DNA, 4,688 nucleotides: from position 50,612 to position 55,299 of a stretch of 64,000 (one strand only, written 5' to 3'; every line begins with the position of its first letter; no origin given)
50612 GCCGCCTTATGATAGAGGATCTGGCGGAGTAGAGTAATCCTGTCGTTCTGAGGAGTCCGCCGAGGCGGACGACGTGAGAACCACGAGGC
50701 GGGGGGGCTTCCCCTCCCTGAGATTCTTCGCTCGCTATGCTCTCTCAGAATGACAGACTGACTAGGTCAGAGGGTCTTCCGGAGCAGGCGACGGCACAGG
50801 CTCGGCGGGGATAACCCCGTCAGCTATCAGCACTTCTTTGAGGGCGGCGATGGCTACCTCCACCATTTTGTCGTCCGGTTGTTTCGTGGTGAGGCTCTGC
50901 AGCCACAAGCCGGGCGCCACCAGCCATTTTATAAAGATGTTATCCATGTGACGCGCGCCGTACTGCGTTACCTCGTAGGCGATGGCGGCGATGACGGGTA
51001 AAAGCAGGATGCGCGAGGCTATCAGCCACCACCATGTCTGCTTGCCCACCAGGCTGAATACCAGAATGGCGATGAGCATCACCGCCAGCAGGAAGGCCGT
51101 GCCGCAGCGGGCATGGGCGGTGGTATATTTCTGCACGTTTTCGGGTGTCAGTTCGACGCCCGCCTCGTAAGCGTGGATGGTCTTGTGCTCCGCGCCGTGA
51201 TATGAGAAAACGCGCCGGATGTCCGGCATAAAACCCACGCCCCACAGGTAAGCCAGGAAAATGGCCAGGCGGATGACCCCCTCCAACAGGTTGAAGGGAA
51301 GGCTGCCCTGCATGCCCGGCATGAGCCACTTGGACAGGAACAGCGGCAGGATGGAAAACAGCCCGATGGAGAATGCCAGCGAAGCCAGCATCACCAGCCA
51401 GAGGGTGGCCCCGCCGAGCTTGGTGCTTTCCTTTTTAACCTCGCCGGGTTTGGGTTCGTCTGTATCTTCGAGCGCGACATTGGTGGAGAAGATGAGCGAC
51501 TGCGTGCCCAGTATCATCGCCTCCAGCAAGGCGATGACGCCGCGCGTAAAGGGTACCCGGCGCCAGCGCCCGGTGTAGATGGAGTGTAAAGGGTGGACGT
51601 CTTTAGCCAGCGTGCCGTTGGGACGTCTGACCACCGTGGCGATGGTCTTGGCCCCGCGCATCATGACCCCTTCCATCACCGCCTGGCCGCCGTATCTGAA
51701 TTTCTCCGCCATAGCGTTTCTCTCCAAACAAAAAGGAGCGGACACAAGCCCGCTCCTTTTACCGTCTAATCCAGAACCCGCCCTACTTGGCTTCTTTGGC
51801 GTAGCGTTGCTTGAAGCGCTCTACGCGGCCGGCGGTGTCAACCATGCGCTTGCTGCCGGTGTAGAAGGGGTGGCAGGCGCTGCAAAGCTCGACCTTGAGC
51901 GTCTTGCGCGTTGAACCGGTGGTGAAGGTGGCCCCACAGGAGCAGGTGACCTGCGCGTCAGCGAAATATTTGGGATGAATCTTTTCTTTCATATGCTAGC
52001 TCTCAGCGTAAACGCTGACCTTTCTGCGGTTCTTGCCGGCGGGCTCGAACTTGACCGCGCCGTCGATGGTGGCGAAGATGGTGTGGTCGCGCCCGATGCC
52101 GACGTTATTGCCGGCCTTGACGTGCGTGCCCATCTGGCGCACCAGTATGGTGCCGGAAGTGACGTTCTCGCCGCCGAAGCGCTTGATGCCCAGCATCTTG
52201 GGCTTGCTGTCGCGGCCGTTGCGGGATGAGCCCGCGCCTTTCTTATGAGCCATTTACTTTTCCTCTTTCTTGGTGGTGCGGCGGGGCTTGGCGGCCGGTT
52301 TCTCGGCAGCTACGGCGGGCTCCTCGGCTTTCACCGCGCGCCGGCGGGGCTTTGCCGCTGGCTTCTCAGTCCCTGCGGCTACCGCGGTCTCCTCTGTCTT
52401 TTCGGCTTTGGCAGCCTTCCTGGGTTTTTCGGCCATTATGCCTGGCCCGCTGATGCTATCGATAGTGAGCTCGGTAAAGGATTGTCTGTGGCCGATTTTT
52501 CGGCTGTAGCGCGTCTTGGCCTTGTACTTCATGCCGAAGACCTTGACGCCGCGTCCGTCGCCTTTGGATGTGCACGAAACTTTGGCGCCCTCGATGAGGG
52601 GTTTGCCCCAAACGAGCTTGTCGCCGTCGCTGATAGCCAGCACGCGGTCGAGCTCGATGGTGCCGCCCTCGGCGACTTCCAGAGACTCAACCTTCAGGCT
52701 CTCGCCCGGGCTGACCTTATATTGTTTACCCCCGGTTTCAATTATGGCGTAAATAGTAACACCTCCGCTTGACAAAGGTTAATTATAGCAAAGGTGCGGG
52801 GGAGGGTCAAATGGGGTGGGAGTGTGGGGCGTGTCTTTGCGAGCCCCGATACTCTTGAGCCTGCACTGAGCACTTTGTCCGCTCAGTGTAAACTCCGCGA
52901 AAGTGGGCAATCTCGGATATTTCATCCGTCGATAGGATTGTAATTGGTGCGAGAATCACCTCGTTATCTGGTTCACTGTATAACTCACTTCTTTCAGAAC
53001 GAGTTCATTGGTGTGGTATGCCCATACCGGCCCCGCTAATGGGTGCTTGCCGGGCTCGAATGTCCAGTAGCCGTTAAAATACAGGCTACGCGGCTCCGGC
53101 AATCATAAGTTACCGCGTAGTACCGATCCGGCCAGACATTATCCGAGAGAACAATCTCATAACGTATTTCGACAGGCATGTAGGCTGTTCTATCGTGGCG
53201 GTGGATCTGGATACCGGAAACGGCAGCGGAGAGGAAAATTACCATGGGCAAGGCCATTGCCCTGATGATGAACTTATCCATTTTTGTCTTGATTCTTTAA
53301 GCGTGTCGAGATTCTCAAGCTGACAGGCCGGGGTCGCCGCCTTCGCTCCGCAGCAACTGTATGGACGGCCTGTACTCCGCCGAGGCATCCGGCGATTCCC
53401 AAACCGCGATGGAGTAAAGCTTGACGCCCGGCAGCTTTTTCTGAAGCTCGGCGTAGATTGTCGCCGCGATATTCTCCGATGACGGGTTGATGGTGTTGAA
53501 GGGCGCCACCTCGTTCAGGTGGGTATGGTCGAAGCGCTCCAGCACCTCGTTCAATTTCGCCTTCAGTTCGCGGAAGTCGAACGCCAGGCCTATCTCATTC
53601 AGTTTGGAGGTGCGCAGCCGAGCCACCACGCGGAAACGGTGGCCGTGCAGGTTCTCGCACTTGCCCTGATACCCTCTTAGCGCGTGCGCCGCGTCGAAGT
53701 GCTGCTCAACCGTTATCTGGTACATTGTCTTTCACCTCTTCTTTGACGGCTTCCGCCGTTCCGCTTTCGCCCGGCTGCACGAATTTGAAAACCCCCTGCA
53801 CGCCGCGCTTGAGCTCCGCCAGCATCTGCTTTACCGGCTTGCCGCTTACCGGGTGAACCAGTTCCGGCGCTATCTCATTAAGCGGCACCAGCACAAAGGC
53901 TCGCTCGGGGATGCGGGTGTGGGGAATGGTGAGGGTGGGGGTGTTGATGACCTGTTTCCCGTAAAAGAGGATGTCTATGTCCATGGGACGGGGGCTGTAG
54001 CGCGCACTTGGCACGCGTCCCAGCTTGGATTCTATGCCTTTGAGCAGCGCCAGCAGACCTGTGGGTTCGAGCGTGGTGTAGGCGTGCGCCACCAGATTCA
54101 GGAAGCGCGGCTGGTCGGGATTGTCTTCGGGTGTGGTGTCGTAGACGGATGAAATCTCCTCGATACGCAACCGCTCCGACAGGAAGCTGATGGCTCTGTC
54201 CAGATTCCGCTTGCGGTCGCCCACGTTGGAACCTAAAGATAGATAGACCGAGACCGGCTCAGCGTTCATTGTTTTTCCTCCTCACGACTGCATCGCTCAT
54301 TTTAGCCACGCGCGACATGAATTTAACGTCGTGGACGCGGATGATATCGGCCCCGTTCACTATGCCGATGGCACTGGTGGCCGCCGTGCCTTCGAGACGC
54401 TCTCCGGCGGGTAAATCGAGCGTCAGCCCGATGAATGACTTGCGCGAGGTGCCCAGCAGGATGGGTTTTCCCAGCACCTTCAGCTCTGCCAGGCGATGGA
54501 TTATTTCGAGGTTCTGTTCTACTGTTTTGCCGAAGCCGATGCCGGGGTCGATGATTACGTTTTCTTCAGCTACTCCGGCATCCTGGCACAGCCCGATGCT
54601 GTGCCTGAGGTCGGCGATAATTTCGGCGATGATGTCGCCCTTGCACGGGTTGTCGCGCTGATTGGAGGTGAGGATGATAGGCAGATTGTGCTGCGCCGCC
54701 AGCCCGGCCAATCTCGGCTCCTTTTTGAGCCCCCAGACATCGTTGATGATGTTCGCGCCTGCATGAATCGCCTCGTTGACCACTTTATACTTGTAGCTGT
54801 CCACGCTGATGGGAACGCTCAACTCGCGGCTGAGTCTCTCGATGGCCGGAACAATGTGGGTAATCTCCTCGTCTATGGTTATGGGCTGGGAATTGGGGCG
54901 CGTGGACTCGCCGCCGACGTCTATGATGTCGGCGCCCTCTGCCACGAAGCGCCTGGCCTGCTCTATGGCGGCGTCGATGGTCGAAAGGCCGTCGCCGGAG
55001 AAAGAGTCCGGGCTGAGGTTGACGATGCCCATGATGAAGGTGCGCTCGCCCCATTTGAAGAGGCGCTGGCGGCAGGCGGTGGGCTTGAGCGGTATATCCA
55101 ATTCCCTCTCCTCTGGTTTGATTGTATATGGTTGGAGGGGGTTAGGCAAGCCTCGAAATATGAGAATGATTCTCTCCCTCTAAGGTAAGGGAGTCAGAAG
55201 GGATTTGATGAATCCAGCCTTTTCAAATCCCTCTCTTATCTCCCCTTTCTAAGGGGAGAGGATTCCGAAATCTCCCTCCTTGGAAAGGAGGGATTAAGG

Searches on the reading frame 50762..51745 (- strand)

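Call 39: search_protein_families(library=pfam, proteins=[window:50762-51745:-])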
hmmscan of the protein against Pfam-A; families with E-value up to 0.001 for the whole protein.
window:50762-51745:- (327 aa): 1 family
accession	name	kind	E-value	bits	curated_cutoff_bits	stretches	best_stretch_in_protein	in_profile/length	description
PF07136.16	DUF1385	-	7.5e-87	290.8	22.1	1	64-306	1-225/227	Protein of unknown function (DUF1385)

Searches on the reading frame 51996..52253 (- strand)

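Call 40: search_protein_families(library=pfam, proteins=[window:51996-52253:-])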
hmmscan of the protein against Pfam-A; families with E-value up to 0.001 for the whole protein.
window:51996-52253:- (85 aa): 1 family
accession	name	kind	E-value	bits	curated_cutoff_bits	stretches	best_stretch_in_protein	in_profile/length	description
PF01016.24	Ribosomal_L27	-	4.5e-35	120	20.5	1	2-81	1-79/79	Ribosomal L27 protein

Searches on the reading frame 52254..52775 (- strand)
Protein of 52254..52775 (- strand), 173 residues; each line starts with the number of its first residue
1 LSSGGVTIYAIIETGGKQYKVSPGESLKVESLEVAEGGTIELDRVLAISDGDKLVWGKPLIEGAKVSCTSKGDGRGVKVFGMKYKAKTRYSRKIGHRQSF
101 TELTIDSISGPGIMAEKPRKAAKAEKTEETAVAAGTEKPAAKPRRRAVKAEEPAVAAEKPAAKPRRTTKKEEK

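Call 39: search_protein_families(library=pfam, proteins=[window:52254-52775:-])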
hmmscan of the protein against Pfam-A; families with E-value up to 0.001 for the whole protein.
window:52254-52775:- (173 aa): 1 family
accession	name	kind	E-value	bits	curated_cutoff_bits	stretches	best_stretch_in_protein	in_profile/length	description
PF00829.26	Ribosomal_L21p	-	6.6e-32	110.1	27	1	9-108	2-99/99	Ribosomal prokaryotic L21 protein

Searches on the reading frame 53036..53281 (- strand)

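Call 40: search_protein_families(library=pfam, proteins=[window:53036-53281:-])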
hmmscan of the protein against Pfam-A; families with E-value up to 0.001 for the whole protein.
window:53036-53281:- (81 aa): 0 families

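Call 42: search_protein_families(library=pfam, proteins=[window:53036-53281:-], max_evalue=5)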
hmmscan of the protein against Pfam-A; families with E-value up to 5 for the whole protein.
window:53036-53281:- (81 aa): 1 family
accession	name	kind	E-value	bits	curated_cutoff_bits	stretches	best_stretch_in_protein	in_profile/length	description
PF17655.7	IRK_C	-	0.19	11.8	22.5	1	10-68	99-159/174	Inward rectifier potassium channel C-terminal domain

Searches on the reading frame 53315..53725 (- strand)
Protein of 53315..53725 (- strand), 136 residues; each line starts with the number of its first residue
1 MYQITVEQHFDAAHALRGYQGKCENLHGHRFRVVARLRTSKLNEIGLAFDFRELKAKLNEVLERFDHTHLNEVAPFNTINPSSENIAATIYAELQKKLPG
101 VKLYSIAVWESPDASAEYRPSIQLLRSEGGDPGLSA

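Call 3: search_protein_families(library=ncbifam, proteins=[window:53315-53725:-], max_evalue=0.01)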
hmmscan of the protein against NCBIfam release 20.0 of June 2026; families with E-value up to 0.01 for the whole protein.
window:53315-53725:- (136 aa): 3 families
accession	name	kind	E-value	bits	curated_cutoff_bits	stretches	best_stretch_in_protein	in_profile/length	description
TIGR03367.1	queuosine_QueD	equivalog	1.1e-28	99.5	89.25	1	4-96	2-92/92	6-carboxytetrahydropterin synthase QueD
TIGR00039.1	6PTHBS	subfamily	4.4e-24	85.2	125.5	1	1-120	1-121/124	6-pyruvoyl tetrahydropterin synthase/6-carboxytetrahydropterin synthase family protein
TIGR03112.1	6_pyr_pter_rel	hypoth_equivalog_domain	1.4e-12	47.9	69.35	1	9-112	6-106/113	6-pyruvoyl tetrahydropterin synthase-related domain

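Call 4: search_protein_families(library=pfam, proteins=[window:53315-53725:-], max_evalue=0.01)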
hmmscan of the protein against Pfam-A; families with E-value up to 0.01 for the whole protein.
window:53315-53725:- (136 aa): 1 family
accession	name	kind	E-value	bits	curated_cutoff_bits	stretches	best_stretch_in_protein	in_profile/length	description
PF01242.24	PTPS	-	1.4e-40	138.5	22.4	1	3-120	1-120/121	6-pyruvoyl tetrahydropterin synthase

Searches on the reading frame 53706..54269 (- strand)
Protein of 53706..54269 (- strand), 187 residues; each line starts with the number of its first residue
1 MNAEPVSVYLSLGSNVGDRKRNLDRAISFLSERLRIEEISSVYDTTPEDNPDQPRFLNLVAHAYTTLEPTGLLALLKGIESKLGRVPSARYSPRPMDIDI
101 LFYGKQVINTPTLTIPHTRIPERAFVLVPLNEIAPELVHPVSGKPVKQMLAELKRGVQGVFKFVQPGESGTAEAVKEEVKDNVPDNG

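Call 3: search_protein_families(library=ncbifam, proteins=[window:53706-54269:-], max_evalue=0.01)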
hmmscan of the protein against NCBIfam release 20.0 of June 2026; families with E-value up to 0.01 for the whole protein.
window:53706-54269:- (187 aa): 3 families
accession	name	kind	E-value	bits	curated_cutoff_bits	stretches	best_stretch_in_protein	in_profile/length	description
TIGR01498.1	folK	equivalog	4.1e-37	127.2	54.1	1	8-135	1-128/128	2-amino-4-hydroxy-6-hydroxymethyldihydropteridine diphosphokinase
NF010692.0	PRK14092.1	equivalog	1.3e-29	103.1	234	1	6-153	8-154/163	2-amino-4-hydroxy-6-hydroxymethyldihydropteridine diphosphokinase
NF007595.0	PRK10239.1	equivalog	3.8e-27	95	252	1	8-153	4-151/159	2-amino-4-hydroxy-6-hydroxymethyldihydropteridine diphosphokinase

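Call 4: search_protein_families(library=pfam, proteins=[window:53706-54269:-], max_evalue=0.01)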
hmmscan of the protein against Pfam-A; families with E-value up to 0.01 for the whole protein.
window:53706-54269:- (187 aa): 1 family
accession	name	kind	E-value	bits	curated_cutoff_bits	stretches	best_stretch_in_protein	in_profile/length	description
PF01288.25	HPPK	-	1.6e-36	125.6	25.7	1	9-135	1-116/116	7,8-dihydro-6-hydroxymethylpterin-pyrophosphokinase (HPPK)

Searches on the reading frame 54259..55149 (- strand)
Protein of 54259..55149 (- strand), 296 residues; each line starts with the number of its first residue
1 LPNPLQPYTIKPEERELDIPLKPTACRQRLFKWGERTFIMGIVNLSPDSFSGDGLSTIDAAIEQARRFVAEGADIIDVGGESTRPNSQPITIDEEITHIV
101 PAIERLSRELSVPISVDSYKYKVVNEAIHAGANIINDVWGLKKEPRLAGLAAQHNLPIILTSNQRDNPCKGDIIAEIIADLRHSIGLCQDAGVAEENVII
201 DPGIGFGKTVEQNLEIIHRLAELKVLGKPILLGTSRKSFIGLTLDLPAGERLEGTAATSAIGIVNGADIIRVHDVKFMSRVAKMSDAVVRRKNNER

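Call 3: search_protein_families(library=ncbifam, proteins=[window:54259-55149:-], max_evalue=0.01)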
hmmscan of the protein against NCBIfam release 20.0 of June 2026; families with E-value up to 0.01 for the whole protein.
window:54259-55149:- (296 aa): 8 families
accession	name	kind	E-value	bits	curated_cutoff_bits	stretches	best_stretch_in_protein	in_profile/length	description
NF033502.0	Sul4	exception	1.7e-88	296.8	600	1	33-290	1-277/277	sulfonamide-resistant dihydropteroate synthase Sul4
TIGR01496.1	DHPS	equivalog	3.9e-82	275.8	162.6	1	39-287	2-257/258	dihydropteroate synthase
NF008625.0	PRK11613.1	equivalog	1.1e-64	218.3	455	1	38-295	16-279/282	dihydropteroate synthase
NF000295.1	Sul2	exception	2.3e-35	122.7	575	1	38-276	6-252/271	sulfonamide-resistant dihydropteroate synthase Sul2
NF000296.1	Sul3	exception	3.4e-33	115.4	475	1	39-288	4-262/263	sulfonamide-resistant dihydropteroate synthase Sul3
NF000294.1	Sul1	exception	9.4e-27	94.4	600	1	39-288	3-262/278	sulfonamide-resistant dihydropteroate synthase Sul1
NF005719.0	PRK07535.1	domain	2.2e-06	27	259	1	62-222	28-182/268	methyltetrahydrofolate:corrinoid/iron-sulfur protein methyltransferase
TIGR00284.1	TIGR00284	hypoth_equivalog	0.0029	16.2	256.65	1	63-184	169-278/497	dihydropteroate synthase-like protein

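Call 4: search_protein_families(library=pfam, proteins=[window:54259-55149:-], max_evalue=0.01)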
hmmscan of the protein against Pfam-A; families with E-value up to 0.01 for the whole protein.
window:54259-55149:- (296 aa): 2 families
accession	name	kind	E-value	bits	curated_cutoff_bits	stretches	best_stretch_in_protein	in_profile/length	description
PF00809.28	Pterin_bind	-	4.4e-72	243.1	25.5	1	40-273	1-244/244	Pterin binding enzyme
PF13714.12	PEP_mutase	-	0.0066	16.5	31.5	0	48-81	146-179/240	Phosphoenolpyruvate phosphomutase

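Call 49: find_homologous_proteins(query=window:54259-55149:-, max_evalue=1e-30)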
Query window:54259-55149:- (296 aa): 8000 proteins with E <= 1e-30 among 8000 candidates; the best 120 are listed.
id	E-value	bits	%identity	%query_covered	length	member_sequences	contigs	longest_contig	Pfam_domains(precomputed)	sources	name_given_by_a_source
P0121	7.4e-179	611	100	95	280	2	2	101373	PF00809.29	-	-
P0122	2.5e-164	564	91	95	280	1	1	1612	PF00809.29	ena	-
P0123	6.9e-164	562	91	95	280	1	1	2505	PF00809.29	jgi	-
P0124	7.7e-157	539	89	93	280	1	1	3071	PF00809.29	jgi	jgi:dihydropteroate synthase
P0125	1.6e-156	538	87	95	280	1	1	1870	PF00809.29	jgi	jgi:dihydropteroate synthase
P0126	1.2e-153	529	85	94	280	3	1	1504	PF00809.29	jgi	jgi:dihydropteroate synthase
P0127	1.2e-152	525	84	93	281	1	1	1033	PF00809.29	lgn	-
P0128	1.2e-152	525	87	93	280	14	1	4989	PF00809.29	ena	-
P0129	2.9e-152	524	84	94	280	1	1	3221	PF00809.29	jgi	jgi:dihydropteroate synthase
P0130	3.4e-152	524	84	93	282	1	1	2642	PF00809.29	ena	-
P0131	5.0e-151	520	85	94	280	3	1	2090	PF00809.29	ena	-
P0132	4.4e-144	497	82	93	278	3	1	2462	PF00809.29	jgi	jgi:dihydropteroate synthase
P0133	1.1e-143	496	81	92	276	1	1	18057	PF00809.29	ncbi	-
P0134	1.8e-141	489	81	92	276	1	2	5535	PF00809.29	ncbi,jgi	jgi:dihydropteroate synthase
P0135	4.6e-140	484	87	87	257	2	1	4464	PF00809.29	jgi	-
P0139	3.9e-135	468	75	93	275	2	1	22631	PF00809.29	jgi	-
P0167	6.0e-119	415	67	92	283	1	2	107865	PF00809.29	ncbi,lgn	-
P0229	3.5e-114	399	67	92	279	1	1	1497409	PF00809.29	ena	-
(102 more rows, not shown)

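Call 51: find_encoding_contigs(protein=P0139, flank=7000, max_places=1)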
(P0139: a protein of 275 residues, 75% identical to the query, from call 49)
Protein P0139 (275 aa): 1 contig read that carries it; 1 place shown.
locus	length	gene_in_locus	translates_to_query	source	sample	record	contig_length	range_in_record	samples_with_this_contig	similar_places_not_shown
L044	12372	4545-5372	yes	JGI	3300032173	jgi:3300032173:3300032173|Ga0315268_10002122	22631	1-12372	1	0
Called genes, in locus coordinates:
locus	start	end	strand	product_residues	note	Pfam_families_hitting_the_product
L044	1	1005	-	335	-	?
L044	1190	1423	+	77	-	-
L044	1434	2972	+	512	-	PF13589:HATPase_c_3 (weak)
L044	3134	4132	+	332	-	PF03599:CdhD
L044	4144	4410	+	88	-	PF13183:Fer4_8 (faint), PF12837:Fer4_6 (weak), PF13237:Fer4_10, PF00037:Fer4, PF12838:Fer4_7, PF13187:Fer4_9, PF12797:Fer4_2 (weak), PF00037:Fer4 (weak), +4 more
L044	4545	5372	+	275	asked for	PF00809:Pterin_bind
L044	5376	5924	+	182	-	PF01288:HPPK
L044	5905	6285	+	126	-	PF01242:PTPS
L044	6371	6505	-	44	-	-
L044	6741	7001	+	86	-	-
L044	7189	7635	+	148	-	PF00829:Ribosomal_L21p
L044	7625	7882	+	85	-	PF01016:Ribosomal_L27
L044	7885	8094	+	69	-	PF01197:Ribosomal_L31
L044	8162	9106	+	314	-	PF07136:DUF1385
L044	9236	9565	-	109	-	PF01502:PRA-CH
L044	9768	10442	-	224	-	PF00977:His_biosynth, PF01207:Dus (faint), PF03060:NMO (faint)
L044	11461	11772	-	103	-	PF03366:YEATS, PF20305:pYEATS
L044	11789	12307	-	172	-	-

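Call 52: find_encoding_contigs(protein=P0167, flank=7000, max_places=1)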
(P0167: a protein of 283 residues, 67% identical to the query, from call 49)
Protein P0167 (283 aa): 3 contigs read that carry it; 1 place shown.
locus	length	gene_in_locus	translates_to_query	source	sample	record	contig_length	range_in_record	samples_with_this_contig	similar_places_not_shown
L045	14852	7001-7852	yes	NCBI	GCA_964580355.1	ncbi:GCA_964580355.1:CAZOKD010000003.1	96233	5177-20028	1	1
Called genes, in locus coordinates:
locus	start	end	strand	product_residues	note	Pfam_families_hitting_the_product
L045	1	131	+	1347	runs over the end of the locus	PF02384:N6_Mtase (faint), PF20473:MmeI_Mtase (faint), PF07669:Eco57I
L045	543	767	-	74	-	PF09383:NIL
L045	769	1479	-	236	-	PF25087:GMPPB_C (faint), PF00132:Hexapep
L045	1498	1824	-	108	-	PF03091:CutA1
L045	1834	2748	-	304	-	PF02445:NadA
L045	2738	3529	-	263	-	PF02634:FdhD-NarQ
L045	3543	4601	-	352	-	PF00586:AIRS, PF02769:AIRS_C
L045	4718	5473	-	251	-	PF00902:TatC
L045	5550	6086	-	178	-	PF02416:TatA_B_E, PF18476:PIN_8 (weak), PF01442:Apolipoprotein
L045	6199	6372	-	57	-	PF02416:TatA_B_E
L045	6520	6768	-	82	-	PF02416:TatA_B_E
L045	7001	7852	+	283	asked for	PF00809:Pterin_bind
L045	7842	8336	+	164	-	PF01288:HPPK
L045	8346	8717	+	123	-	PF01242:PTPS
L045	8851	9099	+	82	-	-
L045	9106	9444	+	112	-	PF02452:PemK_toxin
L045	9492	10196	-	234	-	-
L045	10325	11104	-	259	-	PF13589:HATPase_c_3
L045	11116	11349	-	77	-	-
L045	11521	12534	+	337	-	PF00154:RecA_N, PF06745:ATPase, PF08423:Rad51, PF21096:RecA_C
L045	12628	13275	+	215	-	PF27462:RecX_N, PF21981:RecX_HTH3 (faint), PF21982:RecX_HTH1, PF02631:RecX_HTH2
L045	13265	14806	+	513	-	PF12072:RNase_Y_N, PF00013:KH_1 (weak), PF01966:HD, PF08668:HDOD (faint)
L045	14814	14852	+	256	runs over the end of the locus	PF00149:Metallophos, PF13277:YmdB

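Call 53: find_encoding_contigs(protein=P0229, flank=7000, max_places=1)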
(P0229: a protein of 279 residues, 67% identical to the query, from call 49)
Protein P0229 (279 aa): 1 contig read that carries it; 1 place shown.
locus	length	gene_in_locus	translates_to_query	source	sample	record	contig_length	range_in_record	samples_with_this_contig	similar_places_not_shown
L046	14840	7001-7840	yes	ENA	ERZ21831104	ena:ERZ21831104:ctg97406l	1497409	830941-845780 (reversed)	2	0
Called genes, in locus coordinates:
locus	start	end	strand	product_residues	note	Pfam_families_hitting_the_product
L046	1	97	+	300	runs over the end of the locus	PF00165:HTH_AraC (faint), PF12833:HTH_18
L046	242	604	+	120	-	-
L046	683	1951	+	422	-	PF01018:GTP1_OBG, PF01926:MMR_HSR1, PF02421:FeoB_N, PF09269:DUF1967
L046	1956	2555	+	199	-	PF01467:CTP_transf_like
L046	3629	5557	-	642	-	PF02518:HATPase_c, PF00204:DNA_gyraseB, PF01751:Toprim, PF00986:DNA_gyraseB_C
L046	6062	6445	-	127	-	-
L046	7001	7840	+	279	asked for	PF00809:Pterin_bind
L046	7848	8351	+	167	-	PF01288:HPPK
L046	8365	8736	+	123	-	PF01242:PTPS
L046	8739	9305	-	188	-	PF02659:Mntp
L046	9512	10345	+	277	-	PF13432:TPR_16 (weak), PF00515:TPR_1, PF07719:TPR_2 (weak)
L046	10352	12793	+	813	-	PF00521:DNA_topoisoIV, PF03989:DNA_gyraseA_C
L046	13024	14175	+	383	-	PF13011:LZ_Tnp_IS481 (weak), PF13384:HTH_23, PF13518:HTH_28, PF13551:HTH_29, PF13565:HTH_32, PF00665:rve, PF13683:rve_3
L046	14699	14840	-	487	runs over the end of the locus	-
